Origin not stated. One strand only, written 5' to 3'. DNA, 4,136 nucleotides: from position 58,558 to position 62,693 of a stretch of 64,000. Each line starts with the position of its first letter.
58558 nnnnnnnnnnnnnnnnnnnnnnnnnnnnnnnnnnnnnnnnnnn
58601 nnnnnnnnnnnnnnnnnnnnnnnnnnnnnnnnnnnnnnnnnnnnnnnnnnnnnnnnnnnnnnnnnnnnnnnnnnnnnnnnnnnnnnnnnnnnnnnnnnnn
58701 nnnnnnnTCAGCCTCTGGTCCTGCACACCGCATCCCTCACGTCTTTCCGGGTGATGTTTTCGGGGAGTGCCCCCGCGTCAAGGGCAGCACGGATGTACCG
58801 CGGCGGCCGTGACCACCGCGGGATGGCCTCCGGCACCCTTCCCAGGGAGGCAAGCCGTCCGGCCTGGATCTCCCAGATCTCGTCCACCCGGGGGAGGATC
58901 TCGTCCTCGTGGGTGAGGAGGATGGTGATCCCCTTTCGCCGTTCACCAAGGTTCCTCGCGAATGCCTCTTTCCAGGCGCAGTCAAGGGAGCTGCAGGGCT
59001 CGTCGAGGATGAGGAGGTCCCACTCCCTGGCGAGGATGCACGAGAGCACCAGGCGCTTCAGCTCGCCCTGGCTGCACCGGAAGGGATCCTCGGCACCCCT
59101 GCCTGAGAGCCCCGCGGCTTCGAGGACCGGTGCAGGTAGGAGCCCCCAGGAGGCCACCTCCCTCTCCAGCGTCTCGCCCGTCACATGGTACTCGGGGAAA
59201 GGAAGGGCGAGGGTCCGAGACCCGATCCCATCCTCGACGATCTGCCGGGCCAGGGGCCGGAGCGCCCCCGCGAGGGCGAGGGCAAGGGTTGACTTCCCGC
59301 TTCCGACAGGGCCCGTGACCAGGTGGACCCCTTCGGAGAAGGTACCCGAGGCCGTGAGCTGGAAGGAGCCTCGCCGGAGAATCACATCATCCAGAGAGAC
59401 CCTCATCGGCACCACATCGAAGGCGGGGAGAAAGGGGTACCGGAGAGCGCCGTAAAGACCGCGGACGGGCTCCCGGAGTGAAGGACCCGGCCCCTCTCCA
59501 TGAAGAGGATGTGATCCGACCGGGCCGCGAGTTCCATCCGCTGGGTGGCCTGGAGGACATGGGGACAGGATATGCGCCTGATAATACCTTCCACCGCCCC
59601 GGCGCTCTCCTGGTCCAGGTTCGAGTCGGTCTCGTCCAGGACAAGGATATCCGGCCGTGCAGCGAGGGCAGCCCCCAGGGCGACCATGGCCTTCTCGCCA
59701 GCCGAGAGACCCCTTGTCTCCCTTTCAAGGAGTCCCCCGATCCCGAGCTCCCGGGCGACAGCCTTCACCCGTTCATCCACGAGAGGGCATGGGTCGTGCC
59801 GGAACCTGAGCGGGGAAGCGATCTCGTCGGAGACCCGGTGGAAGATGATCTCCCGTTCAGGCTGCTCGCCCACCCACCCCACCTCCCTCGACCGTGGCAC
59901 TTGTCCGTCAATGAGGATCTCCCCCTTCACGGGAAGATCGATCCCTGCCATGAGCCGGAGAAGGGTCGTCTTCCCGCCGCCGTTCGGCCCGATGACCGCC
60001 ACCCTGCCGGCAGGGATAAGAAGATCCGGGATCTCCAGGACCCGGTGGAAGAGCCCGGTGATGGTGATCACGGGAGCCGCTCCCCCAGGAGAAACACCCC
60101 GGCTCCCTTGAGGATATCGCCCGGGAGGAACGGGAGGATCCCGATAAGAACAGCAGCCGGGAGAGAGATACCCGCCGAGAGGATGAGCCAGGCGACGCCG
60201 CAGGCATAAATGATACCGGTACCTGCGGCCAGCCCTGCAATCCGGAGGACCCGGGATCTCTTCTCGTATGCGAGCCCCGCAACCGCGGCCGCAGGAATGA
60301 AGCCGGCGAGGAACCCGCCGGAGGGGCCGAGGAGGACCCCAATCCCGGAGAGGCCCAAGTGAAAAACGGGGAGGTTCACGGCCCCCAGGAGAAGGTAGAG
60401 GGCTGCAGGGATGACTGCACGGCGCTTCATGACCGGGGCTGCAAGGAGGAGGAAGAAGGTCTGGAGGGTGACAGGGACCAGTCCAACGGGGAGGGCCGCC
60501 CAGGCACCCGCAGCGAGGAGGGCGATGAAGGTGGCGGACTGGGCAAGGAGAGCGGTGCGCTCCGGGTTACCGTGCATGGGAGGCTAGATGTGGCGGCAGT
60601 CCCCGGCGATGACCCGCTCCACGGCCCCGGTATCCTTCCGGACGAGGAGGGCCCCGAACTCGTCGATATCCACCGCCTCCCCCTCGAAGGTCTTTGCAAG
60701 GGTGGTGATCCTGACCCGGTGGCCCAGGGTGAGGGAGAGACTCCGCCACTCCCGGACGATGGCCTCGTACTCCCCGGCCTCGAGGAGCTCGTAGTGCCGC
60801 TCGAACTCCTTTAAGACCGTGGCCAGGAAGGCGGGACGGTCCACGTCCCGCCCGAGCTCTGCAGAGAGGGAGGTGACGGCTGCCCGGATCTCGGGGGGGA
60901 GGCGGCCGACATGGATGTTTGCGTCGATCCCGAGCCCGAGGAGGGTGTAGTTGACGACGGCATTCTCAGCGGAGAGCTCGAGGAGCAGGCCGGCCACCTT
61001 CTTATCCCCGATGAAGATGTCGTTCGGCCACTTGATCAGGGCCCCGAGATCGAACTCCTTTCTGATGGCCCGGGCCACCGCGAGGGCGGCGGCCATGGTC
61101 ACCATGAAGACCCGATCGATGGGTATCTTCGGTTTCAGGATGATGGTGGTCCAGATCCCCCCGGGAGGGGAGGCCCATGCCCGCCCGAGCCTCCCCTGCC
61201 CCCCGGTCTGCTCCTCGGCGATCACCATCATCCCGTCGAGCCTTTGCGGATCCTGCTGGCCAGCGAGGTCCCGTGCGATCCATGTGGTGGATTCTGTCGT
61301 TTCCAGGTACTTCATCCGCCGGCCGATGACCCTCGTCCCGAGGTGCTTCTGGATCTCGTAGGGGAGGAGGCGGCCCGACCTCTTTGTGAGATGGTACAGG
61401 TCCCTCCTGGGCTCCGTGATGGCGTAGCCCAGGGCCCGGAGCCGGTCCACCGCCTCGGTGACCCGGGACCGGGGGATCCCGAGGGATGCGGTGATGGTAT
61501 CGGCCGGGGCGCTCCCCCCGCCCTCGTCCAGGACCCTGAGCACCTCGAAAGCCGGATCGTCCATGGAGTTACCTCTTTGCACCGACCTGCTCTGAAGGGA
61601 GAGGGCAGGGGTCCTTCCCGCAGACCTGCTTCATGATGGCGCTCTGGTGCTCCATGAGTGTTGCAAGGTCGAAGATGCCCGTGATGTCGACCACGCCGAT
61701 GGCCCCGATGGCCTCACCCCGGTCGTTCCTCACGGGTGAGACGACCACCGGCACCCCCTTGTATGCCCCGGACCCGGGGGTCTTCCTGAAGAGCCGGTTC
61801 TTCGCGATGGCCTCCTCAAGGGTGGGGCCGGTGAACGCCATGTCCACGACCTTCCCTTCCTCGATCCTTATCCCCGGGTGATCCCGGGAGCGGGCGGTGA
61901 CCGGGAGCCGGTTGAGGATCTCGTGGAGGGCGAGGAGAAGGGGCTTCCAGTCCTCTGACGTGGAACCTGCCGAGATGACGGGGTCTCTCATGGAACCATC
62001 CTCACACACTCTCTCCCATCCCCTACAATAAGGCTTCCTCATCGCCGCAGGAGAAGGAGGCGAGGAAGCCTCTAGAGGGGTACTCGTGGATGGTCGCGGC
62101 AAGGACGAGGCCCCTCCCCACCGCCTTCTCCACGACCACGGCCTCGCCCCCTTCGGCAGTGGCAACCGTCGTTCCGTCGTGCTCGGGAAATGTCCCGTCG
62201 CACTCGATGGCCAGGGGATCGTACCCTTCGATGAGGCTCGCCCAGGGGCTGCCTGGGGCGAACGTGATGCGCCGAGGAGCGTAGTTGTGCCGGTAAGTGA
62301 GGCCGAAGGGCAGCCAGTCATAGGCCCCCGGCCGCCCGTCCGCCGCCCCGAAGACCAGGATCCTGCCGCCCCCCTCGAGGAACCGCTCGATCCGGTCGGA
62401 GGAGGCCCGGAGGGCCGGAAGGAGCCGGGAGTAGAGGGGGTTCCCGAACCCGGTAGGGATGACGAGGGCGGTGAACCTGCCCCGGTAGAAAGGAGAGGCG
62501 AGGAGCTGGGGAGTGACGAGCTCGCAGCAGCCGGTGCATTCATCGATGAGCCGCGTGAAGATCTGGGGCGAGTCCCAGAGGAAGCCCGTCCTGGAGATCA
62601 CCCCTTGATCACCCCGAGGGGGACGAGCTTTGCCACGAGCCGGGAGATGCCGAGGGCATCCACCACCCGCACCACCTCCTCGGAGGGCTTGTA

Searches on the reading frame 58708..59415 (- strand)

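Call 65: search_protein_families(library=pfam, proteins=[window:58708-59415:-], max_evalue=0.001)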
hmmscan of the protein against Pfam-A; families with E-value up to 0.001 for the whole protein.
window:58708-59415:- (235 aa): 4 families
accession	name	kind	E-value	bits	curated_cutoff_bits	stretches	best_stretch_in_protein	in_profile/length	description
PF00005.33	ABC_tran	-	2.7e-09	38.2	25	1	30-141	13-136/137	ABC transporter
PF13304.12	AAA_21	-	1e-05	26.2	27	0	31-80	2-51/304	AAA domain, putative AbiEii toxin, Type IV TA system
PF02463.25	SMC_N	-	6.6e-05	22.9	40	0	17-48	12-44/220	RecF/RecN/SMC N terminal domain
PF13555.12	AAA_29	-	0.00018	21.6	27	1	25-54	18-48/61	P-loop containing region of AAA domain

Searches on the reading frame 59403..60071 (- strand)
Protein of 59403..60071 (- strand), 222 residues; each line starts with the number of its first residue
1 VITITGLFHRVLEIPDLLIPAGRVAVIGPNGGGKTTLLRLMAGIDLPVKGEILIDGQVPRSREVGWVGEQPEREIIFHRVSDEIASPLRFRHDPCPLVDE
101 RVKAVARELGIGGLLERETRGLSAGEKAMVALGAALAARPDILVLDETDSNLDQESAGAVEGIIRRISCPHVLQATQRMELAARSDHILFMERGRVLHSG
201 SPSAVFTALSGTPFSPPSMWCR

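Call 65: search_protein_families(library=pfam, proteins=[window:59403-60071:-], max_evalue=0.001)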
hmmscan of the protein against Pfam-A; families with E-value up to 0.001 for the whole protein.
window:59403-60071:- (222 aa): 3 families
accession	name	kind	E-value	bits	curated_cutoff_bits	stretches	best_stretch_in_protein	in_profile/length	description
PF00005.33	ABC_tran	-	2.7e-19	70.6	25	1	23-148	13-135/137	ABC transporter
PF13304.12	AAA_21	-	6.9e-07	30.1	27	0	25-42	3-20/304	AAA domain, putative AbiEii toxin, Type IV TA system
PF02463.25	SMC_N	-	3.6e-06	27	40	0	121-168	136-187/220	RecF/RecN/SMC N terminal domain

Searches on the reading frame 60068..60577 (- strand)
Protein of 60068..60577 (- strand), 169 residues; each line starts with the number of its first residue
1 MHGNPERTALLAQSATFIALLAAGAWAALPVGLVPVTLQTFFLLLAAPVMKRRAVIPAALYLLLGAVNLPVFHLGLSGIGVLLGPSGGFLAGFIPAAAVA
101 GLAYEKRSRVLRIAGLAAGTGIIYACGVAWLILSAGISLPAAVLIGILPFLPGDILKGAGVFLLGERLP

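Call 65: search_protein_families(library=pfam, proteins=[window:60068-60577:-], max_evalue=0.001)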
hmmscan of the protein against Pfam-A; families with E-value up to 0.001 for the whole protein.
window:60068-60577:- (169 aa): 1 family
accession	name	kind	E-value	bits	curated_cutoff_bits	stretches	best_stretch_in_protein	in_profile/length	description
PF02632.19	BioY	-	2.1e-35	122.1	25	1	32-168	2-138/140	BioY family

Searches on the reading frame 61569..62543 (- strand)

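Call 65: search_protein_families(library=pfam, proteins=[window:61569-62543:-], max_evalue=0.001)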
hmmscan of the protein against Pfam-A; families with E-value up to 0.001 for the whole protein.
window:61569-62543:- (324 aa): 1 family
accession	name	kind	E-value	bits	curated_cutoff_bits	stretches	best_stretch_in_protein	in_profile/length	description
PF09884.15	DUF2111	-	3.7e-33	113.8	27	1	206-288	1-83/83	Uncharacterized protein conserved in archaea (DUF2111)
